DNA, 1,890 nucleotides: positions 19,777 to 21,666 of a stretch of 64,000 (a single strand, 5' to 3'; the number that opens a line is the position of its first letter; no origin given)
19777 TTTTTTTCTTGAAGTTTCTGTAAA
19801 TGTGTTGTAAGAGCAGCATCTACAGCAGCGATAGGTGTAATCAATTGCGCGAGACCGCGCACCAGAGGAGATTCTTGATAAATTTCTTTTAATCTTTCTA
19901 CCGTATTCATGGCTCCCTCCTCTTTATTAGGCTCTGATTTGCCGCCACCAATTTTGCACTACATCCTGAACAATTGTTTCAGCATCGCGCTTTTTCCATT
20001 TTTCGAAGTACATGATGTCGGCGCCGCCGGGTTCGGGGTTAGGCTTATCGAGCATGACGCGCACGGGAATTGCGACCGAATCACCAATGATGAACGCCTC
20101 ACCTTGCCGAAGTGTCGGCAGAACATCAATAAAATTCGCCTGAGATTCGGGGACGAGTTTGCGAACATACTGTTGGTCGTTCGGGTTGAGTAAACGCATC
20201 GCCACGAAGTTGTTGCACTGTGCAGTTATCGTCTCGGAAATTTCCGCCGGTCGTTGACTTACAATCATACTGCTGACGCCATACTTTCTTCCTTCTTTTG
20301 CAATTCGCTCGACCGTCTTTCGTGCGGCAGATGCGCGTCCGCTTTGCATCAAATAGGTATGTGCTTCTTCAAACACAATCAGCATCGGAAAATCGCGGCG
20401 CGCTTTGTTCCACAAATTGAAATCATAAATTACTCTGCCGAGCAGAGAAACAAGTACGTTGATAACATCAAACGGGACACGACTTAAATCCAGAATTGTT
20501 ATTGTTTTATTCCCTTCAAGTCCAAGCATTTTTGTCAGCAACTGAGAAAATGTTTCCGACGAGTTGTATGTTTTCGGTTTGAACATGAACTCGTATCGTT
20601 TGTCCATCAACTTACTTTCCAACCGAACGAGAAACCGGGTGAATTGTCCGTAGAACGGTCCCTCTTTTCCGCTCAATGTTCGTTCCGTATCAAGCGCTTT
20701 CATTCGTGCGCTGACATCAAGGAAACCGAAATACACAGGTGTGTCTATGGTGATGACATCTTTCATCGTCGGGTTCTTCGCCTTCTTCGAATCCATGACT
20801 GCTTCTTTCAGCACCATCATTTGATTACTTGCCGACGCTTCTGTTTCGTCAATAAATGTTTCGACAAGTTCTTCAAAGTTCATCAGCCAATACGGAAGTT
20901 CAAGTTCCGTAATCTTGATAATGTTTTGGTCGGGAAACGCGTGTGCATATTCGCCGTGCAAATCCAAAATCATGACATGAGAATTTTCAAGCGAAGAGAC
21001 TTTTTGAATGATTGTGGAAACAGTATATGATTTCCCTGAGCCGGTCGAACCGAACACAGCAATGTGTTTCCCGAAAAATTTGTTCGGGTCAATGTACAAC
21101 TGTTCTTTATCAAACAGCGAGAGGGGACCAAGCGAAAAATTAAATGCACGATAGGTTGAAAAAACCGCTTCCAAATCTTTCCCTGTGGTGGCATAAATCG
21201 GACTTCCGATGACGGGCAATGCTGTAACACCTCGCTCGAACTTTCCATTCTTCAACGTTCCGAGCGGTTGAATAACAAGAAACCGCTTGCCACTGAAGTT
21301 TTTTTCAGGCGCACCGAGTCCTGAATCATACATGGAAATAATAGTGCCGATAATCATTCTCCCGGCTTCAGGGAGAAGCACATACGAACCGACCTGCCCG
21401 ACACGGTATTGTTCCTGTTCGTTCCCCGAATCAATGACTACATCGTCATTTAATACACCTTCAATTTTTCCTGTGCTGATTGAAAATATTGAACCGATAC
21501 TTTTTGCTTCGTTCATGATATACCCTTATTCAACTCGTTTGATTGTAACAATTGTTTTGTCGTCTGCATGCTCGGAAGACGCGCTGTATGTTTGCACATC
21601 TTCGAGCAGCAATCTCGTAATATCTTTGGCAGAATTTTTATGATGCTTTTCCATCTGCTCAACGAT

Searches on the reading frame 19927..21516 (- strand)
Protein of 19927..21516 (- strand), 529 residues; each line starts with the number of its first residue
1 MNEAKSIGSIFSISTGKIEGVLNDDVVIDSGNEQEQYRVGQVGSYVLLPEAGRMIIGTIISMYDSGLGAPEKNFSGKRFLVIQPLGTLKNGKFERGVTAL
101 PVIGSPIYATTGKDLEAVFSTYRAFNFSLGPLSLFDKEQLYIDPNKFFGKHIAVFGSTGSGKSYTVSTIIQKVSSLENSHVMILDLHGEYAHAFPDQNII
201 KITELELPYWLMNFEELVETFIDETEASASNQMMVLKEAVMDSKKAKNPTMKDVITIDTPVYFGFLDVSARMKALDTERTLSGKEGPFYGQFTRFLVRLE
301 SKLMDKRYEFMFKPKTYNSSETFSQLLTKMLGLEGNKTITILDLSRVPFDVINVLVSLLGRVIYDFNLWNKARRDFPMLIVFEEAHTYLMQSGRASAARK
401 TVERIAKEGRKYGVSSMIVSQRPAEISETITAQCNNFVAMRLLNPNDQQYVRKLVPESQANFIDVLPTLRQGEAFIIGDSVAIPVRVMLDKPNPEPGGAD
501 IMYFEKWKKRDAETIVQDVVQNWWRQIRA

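Call 3: search_protein_families(library=pfam, proteins=[window:19927-21516:-], max_evalue=1)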
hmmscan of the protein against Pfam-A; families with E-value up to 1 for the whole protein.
window:19927-21516:- (529 aa): 20 families
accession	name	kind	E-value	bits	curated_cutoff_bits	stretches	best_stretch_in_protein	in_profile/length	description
PF01935.23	DUF87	-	1.8e-37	130.1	23.2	1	138-360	12-217/220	Helicase HerA, central domain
PF05872.18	HerA_C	-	1.2e-07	31.2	22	1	377-476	257-361/502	Helicase HerA-like C-terminal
PF01580.24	FtsK_SpoIIIE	-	2.3e-07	31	24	2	138-171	29-61/221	FtsK/SpoIIIE family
PF10412.15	TrwB_AAD_bind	-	2.4e-06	27.1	20.5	1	150-198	16-63/387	Type IV secretion-system coupling protein DNA-binding domain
PF12846.13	AAA_10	-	1.5e-05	24.7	27.5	1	150-255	22-146/362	AAA-like domain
PF00270.35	DEAD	-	0.0041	17.3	26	0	350-406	94-146/167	DEAD/DEAH box helicase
PF13401.12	AAA_22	-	0.0054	17.5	27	1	150-239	6-93/130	AAA domain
PF01637.24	ATPase_2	-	0.018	15.3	33.2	1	152-244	23-109/225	ATPase domain predominantly from Archaea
PF19044.6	P-loop_TraG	-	0.023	13.8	25.8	1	151-190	31-69/413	TraG P-loop domain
PF06745.19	ATPase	-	0.06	13.1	26.6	1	390-439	132-181/231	KaiC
PF00004.35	AAA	-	0.064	14.1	21.2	0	154-229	3-57/131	ATPase family associated with various cellular activities (AAA)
PF02534.20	T4SS-DNA_transf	-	0.065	12.5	20.1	1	142-191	39-83/468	Type IV secretory system Conjugative DNA transfer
PF13173.12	AAA_14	-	0.076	13.5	27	1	151-242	4-87/129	AAA domain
PF04851.21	ResIII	-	0.092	13.1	22.5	0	151-183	25-58/164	Type III restriction enzyme, res subunit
PF00005.33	ABC_tran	-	0.11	13.6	25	1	149-175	11-37/137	ABC transporter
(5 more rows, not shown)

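Call 4: search_protein_families(library=padloc, proteins=[window:19927-21516:-], max_evalue=1)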
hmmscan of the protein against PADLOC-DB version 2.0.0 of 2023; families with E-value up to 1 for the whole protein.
window:19927-21516:- (529 aa): 18 families
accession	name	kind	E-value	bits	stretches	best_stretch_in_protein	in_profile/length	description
PDLC04105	HerA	-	1.5e-151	503.8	1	3-527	8-573/576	-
PDLC02188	HerA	-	7.9e-128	425.8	2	285-524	325-577/578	-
PDLC04102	HerA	-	1.5e-89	299.1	2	294-514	414-644/654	-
PDLC04104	HerA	-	1.8e-89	298.1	1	195-528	29-376/379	-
PDLC04106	HerA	-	2.1e-84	282.3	2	293-524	423-663/667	-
PDLC04098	HerA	-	9.4e-80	267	2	243-524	396-684/686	-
PDLC04103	HerA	-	1.5e-59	199.9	2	287-510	351-577/579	-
PDLC04101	HerA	-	2e-57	192.7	1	89-356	103-397/400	-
PDLC02185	HerA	-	5e-56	188.6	2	324-511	389-583/585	-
PDLC04100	HerA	-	1.2e-54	184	2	321-511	383-576/580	-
PDLC04097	HerA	-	2.2e-45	153.4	2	336-511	431-615/618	-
PDLC04107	HerA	-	1.2e-27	94.7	1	89-261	104-302/306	-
PDLC04140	mad8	-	4.8e-26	90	1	149-492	27-302/314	mads_8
PDLC04099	HerA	-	1.4e-22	78.1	1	89-192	104-212/214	-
PDLC01055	HerA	-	8e-16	55.9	2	340-487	384-522/532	Type III coevolved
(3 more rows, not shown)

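Call 5: search_protein_families(library=ncbifam, proteins=[window:19927-21516:-], max_evalue=1)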
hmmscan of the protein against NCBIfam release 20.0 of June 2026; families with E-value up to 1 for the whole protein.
window:19927-21516:- (529 aa): 23 families
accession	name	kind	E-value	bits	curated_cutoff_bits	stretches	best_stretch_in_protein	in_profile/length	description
NF042944.1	HerA_antiphage_2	equivalog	4.6e-138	461.5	850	2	275-523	315-576/576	anti-phage-associated helicase HerA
NF042943.1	HerA_antiphage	equivalog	4e-52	177.5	800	2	324-507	380-566/566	anti-phage-associated helicase HerA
NF040937.1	HerA_Thermprot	equivalog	2.8e-42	144.8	800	2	337-513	307-485/487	DNA double-strand break repair helicase HerA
NF040819.1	helicase_HerA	equivalog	1.5e-40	139.3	970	2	376-514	402-542/561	DNA double-strand break repair helicase HerA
NF053655.1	CedD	equivalog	1.6e-25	89.8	600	2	150-256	222-330/527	DNA-translocating ATPase CedD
NF033849.1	ser_rich_anae_1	subfamily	7e-13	46.9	650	1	335-451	972-1099/1163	serine-rich protein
NF041017.1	DNA_import_CedB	equivalog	9.3e-09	34.4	700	1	337-479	433-578/590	DNA import protein CedB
TIGR03925.1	T7SS_EccC_b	equivalog_domain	1.9e-06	26.5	346.55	2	150-199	362-414/564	type VII secretion protein EccCb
NF045975.1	VirB4_plasma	equivalog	3.3e-06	25.1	590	1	153-192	519-557/894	Mbov_0397 family ICE element conjugal transfer ATPase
TIGR02746.1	TraC-F-type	equivalog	1.5e-05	23.1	567.05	2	333-422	597-684/800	type IV secretion system protein TraC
NF041214.1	plasmid_TraB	equivalog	7.3e-05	21.5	800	2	150-186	249-285/639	plasmid transfer protein TraB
TIGR03928.1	T7_EssCb_Firm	equivalog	0.00022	18.9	778.4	2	150-186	811-850/1296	type VII secretion protein EssC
NF045971.1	conju_CD1110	equivalog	0.00053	18.4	325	1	153-255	419-523/752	VirB4-like conjugal transfer ATPase, CD1110 family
TIGR01420.1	pilT_fam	subfamily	0.0061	15.8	319.1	1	152-193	125-166/343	PilT/PilU family type 4a pilus ATPase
TIGR03608.1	L_ocin_972_ABC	subfamily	0.0078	15.7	254.85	1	149-220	24-91/206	putative bacteriocin export ABC transporter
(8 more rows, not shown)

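Call 12: find_homologous_proteins(query=window:19927-21516:-, max_evalue=1e-30)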
Query window:19927-21516:- (529 aa): 7563 proteins with E <= 1e-30 among 8000 candidates; the best 120 are listed.
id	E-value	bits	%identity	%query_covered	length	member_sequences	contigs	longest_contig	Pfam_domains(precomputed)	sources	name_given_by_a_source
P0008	0.0e+0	1145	96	100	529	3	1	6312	PF10412.16,PF01935.24,PF05872.19,PF12846.14,PF01580.25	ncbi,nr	ncbi:MAG: DUF853 family protein [Ignavibacteriales bacterium]|nr:DUF853 family protein [Ignavibacter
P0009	0.0e+0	1054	87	100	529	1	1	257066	PF10412.16,PF01935.24,PF05872.19,PF01580.25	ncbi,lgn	-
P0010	6.0e-295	997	83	100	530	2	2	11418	PF10412.16,PF01935.24,PF05872.19,PF01580.25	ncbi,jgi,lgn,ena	-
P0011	3.7e-257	872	72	100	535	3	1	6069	PF10412.16,PF01935.24,PF05872.19,PF12846.14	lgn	-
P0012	3.4e-250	849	71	100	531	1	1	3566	PF10412.16,PF01935.24,PF05872.19,PF01580.25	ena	-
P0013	3.5e-250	849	72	100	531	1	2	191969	PF10412.16,PF01935.24,PF05872.19,PF01580.25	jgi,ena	jgi:hypothetical protein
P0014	4.1e-249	846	71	100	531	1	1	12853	PF10412.16,PF01935.24,PF05872.19,PF01580.25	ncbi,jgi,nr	ncbi:MAG TPA: ATP-binding protein [Bacteroidota bacterium]|nr:ATP-binding protein [Bacteroidota bact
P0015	6.2e-249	845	86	81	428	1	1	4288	PF10412.16,PF01935.24,PF05872.19,PF12846.14,PF01580.25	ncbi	ncbi:MAG: ATP-binding protein, partial [Bacteroidetes bacterium]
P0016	7.1e-248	841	70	100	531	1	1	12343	PF10412.16,PF01935.24,PF05872.19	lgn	-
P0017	4.1e-244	829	69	100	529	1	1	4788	PF10412.16,PF01935.24,PF05872.19,PF01580.25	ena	-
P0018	1.1e-243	828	70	100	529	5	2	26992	PF10412.16,PF01935.24,PF05872.19,PF01580.25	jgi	jgi:DNA helicase HerA-like ATPase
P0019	8.8e-242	821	67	100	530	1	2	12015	PF10412.16,PF01935.24,PF05872.19,PF01580.25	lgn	-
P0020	9.1e-242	821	67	100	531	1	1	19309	PF10412.16,PF01935.24,PF05872.19,PF01580.25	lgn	-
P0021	1.2e-240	818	69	100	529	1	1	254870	PF10412.16,PF01935.24,PF05872.19,PF01580.25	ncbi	ncbi:MAG: ATP-binding protein [Bacteroidota bacterium]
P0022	1.3e-240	817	67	100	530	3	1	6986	PF10412.16,PF01935.24,PF05872.19,PF01580.25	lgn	-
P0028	1.9e-234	797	64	100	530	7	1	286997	PF10412.16,PF01935.24,PF05872.19,PF01580.25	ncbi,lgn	ncbi:MAG: ATP-binding protein [Bacteroidota bacterium]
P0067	4.0e-224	763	65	99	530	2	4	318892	PF10412.16,PF01935.24,PF05872.19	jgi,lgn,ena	jgi:DNA helicase HerA-like ATPase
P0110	2.9e-214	731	62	94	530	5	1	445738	PF10412.16,PF01935.24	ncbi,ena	-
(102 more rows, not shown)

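Call 15: find_related_loci(query=A1, collection=genome_contigs, flank=8000)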
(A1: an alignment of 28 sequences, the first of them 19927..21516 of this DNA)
Query A1 (529 aa) in genome_contigs; peptide patterns used: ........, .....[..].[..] (x = any residue, [..] = any of these).
600 stretches matched a pattern (row limit reached: there are more); 592 encode a relative of the query (tblastn E <= 1e-3); the best 80 are kept; 80 distinct loci.
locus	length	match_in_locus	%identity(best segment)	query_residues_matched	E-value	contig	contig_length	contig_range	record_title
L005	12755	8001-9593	63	2-529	0e+0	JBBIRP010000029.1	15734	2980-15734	MAG: Ignavibacteriales bacterium isolate PFF170222_bin_352 NODE_427_length_15734_cov_3.941131, whole genome shotgun sequ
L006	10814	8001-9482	66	38-528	0e+0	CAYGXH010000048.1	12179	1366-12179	MAG TPA_asm: uncultured Chlorobiaceae bacterium isolate ERP119294_co1_130 genome assembly, contig: NODE_7031_length_1217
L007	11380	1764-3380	53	5-529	0e+0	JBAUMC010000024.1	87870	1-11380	MAG: Bacteroidota bacterium isolate MFD05467_ilm_asm_bin20 k127_116301, whole genome shotgun sequence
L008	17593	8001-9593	52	1-526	0e+0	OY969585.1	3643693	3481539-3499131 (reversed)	MAG: Ignavibacteriota bacterium isolate MFD03726.bin.c.11 genome assembly, chromosome: 1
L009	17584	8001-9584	51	3-526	0e+0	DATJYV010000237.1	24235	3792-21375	MAG TPA_asm: Bacteroidota bacterium isolate SMAG_U15161 k141_2924240, whole genome shotgun sequence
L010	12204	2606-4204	52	3-528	0e+0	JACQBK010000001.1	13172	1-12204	MAG: Ignavibacteriales bacterium isolate NC_groundwater_940_Pr1_S-0.2um_46_57 Montesol18-Sp2_coassembly_scaffold_152546,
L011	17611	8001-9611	51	1-529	0e+0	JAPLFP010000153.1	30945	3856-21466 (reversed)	MAG: Ignavibacteriales bacterium isolate LacPavin_0920_SED5_MAG_52_10 LacPavin_0920_SED5_scaffold_2643395, whole genome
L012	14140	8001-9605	51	1-528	0e+0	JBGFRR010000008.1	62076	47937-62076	MAG: Bacteroidota bacterium isolate BA1A45.2019.Bin.9 NODE_659_length_62076_cov_26.904947, whole genome shotgun sequence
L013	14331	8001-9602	49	1-529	2e-179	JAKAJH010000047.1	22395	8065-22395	MAG: Bacteroidetes bacterium isolate WY3.bin82 NODE_3694_length_22395_cov_1.611640, whole genome shotgun sequence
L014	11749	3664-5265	50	1-528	2e-177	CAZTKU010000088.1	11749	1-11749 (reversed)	MAG TPA_asm: uncultured Ignavibacteriaceae bacterium isolate binchicken_co119_451 genome assembly, contig: NODE_7306_len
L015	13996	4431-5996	49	7-529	5e-176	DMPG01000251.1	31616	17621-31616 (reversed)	MAG TPA_asm: Bacteroidetes bacterium isolate UBA8401 contig_23561, whole genome shotgun sequence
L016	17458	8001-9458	50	37-526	1e-169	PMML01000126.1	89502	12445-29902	MAG: Ignavibacteriae bacterium isolate fen_1254 73.20100900_E1D.45_contig_1280, whole genome shotgun sequence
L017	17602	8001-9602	46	1-529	1e-165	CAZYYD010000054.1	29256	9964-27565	MAG TPA_asm: uncultured Ignavibacteriaceae bacterium isolate SRP178699_co1_24 genome assembly, contig: NODE_1721_length_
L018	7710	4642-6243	46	1-529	6e-166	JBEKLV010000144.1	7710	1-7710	MAG: Bacteroidota bacterium isolate SPRUCE 379 SPRUCE_379_144, whole genome shotgun sequence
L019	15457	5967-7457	48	37-529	3e-159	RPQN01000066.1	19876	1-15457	MAG: Ignavibacteriae bacterium isolate metabat2.334 metabat2.334_Contig_543475, whole genome shotgun sequence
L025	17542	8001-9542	38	33-528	2e-128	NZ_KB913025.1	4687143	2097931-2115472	Methylovulum miyakonense HT12 MetmiDRAFT_scaffold1.1, whole genome shotgun sequence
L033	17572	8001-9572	39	35-528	2e-126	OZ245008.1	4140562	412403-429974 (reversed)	MAG: Nitrospira sp. isolate fa0fee1b-dcfa-4054-a725-c1b6bc8b6ade genome assembly, chromosome: 1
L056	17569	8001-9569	38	41-525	2e-111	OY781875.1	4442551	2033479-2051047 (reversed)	MAG: uncultured Bacteroides sp. isolate 8a0fce30-4a64-47b9-90df-8b7b8c89637f genome assembly, chromosome: 1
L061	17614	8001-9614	38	35-528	2e-108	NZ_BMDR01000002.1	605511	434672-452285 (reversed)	Acinetobacter vivianii strain CCM 8642 sequence02, whole genome shotgun sequence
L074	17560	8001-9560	38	41-525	5e-102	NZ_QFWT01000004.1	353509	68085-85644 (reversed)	Vibrio albus strain E4404 contig4_1, whole genome shotgun sequence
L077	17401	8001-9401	39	93-528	4e-101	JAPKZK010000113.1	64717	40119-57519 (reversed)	MAG: Candidatus Aminicenantes bacterium isolate LacPavin_0920_SED2_MAG_46_26 LacPavin_0920_SED2_scaffold_1398398, whole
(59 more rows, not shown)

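Call 19: search_protein_families(library=pfam, proteins=[L033:6852-7880:+, L017:6833-7966:+, L017:3930-6809:+, L061:6703-7920:+, L025:7164-7391:+, L025:4837-7167:+, L009:4423-6639:+, L005:5970-6680:+, L014:2430-3605:+, L013:7206-7970:+], max_evalue=0.01)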
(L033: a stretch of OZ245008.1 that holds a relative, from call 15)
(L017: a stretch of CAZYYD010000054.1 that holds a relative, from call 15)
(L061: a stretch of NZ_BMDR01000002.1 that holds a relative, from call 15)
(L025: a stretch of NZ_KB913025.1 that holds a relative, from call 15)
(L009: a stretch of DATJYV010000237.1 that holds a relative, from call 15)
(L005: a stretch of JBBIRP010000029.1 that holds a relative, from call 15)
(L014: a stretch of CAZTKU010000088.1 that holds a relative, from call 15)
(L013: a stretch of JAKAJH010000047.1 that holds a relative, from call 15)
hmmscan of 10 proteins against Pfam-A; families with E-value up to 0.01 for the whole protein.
L033:6852-7880:+ (342 aa): 1 family
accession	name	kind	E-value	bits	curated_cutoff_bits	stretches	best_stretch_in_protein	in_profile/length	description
PF13289.12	SIR2_2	-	6.7e-08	33.2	24.5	1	130-288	3-111/141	SIR2-like domain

L017:6833-7966:+ (377 aa): 4 families
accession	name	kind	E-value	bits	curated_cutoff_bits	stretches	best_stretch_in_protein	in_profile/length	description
PF02518.31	HATPase_c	-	6e-28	97.9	26.4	1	253-371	2-109/111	Histidine kinase-, DNA gyrase B-, and HSP90-like ATPase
PF00072.30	Response_reg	-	6e-27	94.4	30.2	1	8-118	1-108/111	Response regulator receiver domain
PF00512.31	HisKA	-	5e-14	52.5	26.9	1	137-206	2-66/66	His Kinase A (phospho-acceptor) domain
PF14501.12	HATPase_c_5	-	0.0008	19.7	22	1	254-361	3-94/102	GHKL domain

L017:3930-6809:+ (959 aa): 8 families
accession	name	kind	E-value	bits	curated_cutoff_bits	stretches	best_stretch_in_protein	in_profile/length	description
PF00072.30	Response_reg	-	1e-40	138.8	30.2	2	719-827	1-110/111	Response regulator receiver domain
PF02518.31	HATPase_c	-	3e-28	98.9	26.4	1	565-673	2-109/111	Histidine kinase-, DNA gyrase B-, and HSP90-like ATPase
PF00512.31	HisKA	-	2.6e-23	82.3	26.9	1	451-518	2-66/66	His Kinase A (phospho-acceptor) domain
PF13185.12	GAF_2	-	6.7e-13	49.5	28.6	1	279-414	2-135/136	GAF domain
PF00672.30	HAMP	-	1.1e-08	35.8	25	1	210-260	2-53/53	HAMP domain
PF01590.32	GAF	-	6.4e-08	33.6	22.4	1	286-414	7-133/133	GAF domain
PF13492.12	GAF_3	-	4.7e-07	30.7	27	1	283-416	4-129/129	GAF domain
PF13589.12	HATPase_c_3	-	0.0087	16.5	25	0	572-641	6-77/137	Histidine kinase-, DNA gyrase B-, and HSP90-like ATPase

L061:6703-7920:+ (405 aa): 0 families

L025:7164-7391:+ (75 aa): 1 family
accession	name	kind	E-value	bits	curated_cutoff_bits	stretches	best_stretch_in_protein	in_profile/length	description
PF09012.17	FeoC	-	5.9e-25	87.6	21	1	2-69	2-69/69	FeoC like transcriptional regulator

L025:4837-7167:+ (776 aa): 10 families
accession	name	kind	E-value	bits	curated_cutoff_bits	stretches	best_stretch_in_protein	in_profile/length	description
PF02421.24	FeoB_N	-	1.5e-68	229.7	27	1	6-164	2-156/156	Ferrous iron transport protein B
PF07670.19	Gate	-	1.1e-41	142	29.6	2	359-452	3-103/104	Nucleoside recognition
PF01926.29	MMR_HSR1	-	2e-24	86.3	21.9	1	6-121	1-112/113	50S ribosome-binding GTPase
PF07664.17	FeoB_C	-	4.7e-24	84.3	26.6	1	462-514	1-54/54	Ferrous iron transport protein B C terminus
PF17910.6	FeoB_Cyto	-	3.3e-15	56.7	23.4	1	180-267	1-89/90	FeoB cytosolic helical domain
PF00009.33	GTP_EFTU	-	1e-06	28.9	26.5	1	36-168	54-186/188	Elongation factor Tu GTP binding domain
PF00350.29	Dynamin_N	-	2e-05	25.1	27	0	46-108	96-153/168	Dynamin family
PF09439.16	SRPRB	-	2.2e-05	24.3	25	1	8-104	7-90/178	Signal recognition particle receptor beta subunit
PF03193.22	RsgA_GTPase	-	0.0016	18.7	30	0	97-166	40-106/174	RsgA GTPase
PF04548.22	AIG1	-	0.0031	17.3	27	1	8-95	4-92/212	AIG1 family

L009:4423-6639:+ (738 aa): 7 families
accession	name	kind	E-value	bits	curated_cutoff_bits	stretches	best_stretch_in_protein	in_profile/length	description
PF21563.3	Mcp40H-20_sensor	-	5.1e-32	110.9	27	3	209-312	3-107/112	Methyl-accepting chemotaxis sensory transducer, class 40H, sensor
PF00211.25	Guanylate_cyc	-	1.4e-21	77.3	21.9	1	563-727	9-175/183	Adenylate and Guanylate cyclase catalytic domain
PF00672.30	HAMP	-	4.8e-11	43.2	25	1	482-530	5-53/53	HAMP domain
PF11845.13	Tll0287-like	-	1.1e-07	32.9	24.1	0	134-174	71-112/144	Tll0287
PF14522.11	Cytochrome_C7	-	0.00011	22.3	24.8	0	416-436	34-54/67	Cytochrome c7 and related cytochrome c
PF07627.16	PSCyt3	-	0.0016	19.2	27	0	146-181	51-86/98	Protein of unknown function (DUF1588)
PF14537.11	Cytochrom_c3_2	-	0.0035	18.2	25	0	419-438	2-21/79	Cytochrome c3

L005:5970-6680:+ (236 aa): 1 family
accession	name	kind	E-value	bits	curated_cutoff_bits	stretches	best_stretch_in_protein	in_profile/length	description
PF07920.16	DUF1684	-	3.1e-37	128.4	25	1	86-232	2-138/139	Protein of unknown function (DUF1684)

L014:2430-3605:+ (391 aa): 4 families
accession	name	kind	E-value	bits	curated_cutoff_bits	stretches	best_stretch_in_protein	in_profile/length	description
PF02629.25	CoA_binding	-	1.4e-26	93.5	22.3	1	45-147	1-97/97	CoA binding domain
PF00549.24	Ligase_CoA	-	1.9e-26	93.1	24.5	1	199-318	1-126/128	CoA-ligase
PF13607.11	Succ_CoA_lig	-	3.7e-10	40.1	27.4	1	193-324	1-127/138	Succinyl-CoA ligase like flavodoxin domain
PF13380.12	CoA_binding_2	-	1.2e-05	26.1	22.8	1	91-177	35-115/116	CoA binding domain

L013:7206-7970:+ (254 aa): 1 family
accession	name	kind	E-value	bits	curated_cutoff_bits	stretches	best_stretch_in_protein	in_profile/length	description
PF21842.1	DUF6901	-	4.1e-73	245.9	27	1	14-234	1-222/222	Domain of unknown function (DUF6901)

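Call 20: find_encoding_contigs(protein=P0008, flank=7000, max_places=3)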
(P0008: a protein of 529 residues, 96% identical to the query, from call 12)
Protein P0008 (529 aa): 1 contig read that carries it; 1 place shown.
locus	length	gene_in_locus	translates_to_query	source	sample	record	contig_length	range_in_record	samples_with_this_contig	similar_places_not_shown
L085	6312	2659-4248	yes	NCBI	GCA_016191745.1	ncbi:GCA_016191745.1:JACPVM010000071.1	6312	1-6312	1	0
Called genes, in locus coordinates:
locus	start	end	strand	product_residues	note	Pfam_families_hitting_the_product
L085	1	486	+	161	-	PF00198:2-oxoacid_dh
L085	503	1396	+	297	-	PF16881:LIAS_N, PF04055:Radical_SAM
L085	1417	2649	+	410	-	PF07228:SpoIIE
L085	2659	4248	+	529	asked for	PF01580:FtsK_SpoIIIE (faint), PF01935:DUF87, PF05872:HerA_C (faint), PF10412:TrwB_AAD_bind (weak), PF12846:AAA_10 (faint)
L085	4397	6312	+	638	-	PF02739:5_3_exonuc_N, PF01367:5_3_exonuc, PF01612:DNA_pol_A_exo1, PF22619:DNA_polI_exo1, PF00476:DNA_pol_A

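Call 21: find_encoding_contigs(protein=P0009, flank=7000, max_places=3)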
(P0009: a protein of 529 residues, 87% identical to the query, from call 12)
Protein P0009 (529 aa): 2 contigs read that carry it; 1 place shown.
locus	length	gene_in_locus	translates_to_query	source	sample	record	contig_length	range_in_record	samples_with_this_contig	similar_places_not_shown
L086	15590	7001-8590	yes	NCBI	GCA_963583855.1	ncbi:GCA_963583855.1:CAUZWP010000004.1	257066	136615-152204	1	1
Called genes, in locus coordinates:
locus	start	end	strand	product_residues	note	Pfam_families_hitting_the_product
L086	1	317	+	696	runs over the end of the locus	PF00676:E1_dh, PF02779:Transket_pyr, PF02780:Transketolase_C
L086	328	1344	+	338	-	PF00676:E1_dh, PF02775:TPP_enzyme_C (weak), PF13292:DXP_synthase_N (weak)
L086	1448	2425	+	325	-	PF02779:Transket_pyr, PF02780:Transketolase_C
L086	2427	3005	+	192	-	PF09970:DUF2204 (faint)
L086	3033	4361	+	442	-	PF00364:Biotin_lipoyl, PF25917:BSH_RND (faint), PF25997:BSH_YhbJ (faint), PF02817:E3_binding, PF00198:2-oxoacid_dh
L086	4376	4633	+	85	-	PF14076:DUF4258 (weak)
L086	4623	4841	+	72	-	PF10049:DUF2283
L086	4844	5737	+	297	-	PF16881:LIAS_N, PF04055:Radical_SAM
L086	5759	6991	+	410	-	PF07228:SpoIIE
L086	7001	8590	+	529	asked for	PF01580:FtsK_SpoIIIE (faint), PF01935:DUF87, PF10412:TrwB_AAD_bind (weak), PF05872:HerA_C (weak)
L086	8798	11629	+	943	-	PF02739:5_3_exonuc_N, PF01367:5_3_exonuc, PF01612:DNA_pol_A_exo1, PF22619:DNA_polI_exo1, PF00476:DNA_pol_A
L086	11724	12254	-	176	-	PF18917:LiaI-LiaF-like_TM1, PF22570:LiaF-TM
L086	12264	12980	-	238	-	PF04024:PspC, PF22570:LiaF-TM (weak), PF04024:PspC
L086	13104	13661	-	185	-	PF01765:RRF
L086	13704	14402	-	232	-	PF00696:AA_kinase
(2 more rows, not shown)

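Call 22: find_encoding_contigs(protein=P0010, flank=7000, max_places=3)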
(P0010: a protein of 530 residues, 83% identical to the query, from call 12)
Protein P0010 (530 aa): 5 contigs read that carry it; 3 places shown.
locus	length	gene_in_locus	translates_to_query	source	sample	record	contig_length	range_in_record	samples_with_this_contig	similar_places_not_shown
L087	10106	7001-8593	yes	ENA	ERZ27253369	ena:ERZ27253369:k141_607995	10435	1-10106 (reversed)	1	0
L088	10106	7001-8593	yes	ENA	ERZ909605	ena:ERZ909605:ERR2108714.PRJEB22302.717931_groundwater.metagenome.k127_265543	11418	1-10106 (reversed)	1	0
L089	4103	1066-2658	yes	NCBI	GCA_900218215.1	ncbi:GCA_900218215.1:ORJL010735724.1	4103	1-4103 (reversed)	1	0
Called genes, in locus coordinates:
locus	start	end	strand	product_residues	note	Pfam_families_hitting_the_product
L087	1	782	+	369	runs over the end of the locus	?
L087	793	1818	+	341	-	PF00676:E1_dh, PF02775:TPP_enzyme_C (weak), PF13292:DXP_synthase_N (weak)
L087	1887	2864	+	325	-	PF02779:Transket_pyr, PF02780:Transketolase_C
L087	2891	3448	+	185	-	-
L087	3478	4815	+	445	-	PF00364:Biotin_lipoyl, PF25917:BSH_RND (faint), PF25997:BSH_YhbJ (faint), PF02817:E3_binding, PF00198:2-oxoacid_dh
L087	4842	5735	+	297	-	PF16881:LIAS_N, PF04055:Radical_SAM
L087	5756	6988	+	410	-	PF07228:SpoIIE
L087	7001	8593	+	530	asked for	PF01580:FtsK_SpoIIIE (faint), PF01935:DUF87, PF10412:TrwB_AAD_bind (faint), PF05872:HerA_C (weak)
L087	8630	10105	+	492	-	?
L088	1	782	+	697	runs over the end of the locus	?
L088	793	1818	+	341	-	PF00676:E1_dh, PF02775:TPP_enzyme_C (weak), PF13292:DXP_synthase_N (weak)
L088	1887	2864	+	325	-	PF02779:Transket_pyr, PF02780:Transketolase_C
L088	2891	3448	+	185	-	-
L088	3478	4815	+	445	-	PF00364:Biotin_lipoyl, PF25917:BSH_RND (faint), PF25997:BSH_YhbJ (faint), PF02817:E3_binding, PF00198:2-oxoacid_dh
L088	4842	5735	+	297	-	PF16881:LIAS_N, PF04055:Radical_SAM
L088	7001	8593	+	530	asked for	PF01580:FtsK_SpoIIIE (faint), PF01935:DUF87, PF10412:TrwB_AAD_bind (faint), PF05872:HerA_C (weak)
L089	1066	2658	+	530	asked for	PF01580:FtsK_SpoIIIE (faint), PF01935:DUF87, PF10412:TrwB_AAD_bind (faint), PF05872:HerA_C (weak)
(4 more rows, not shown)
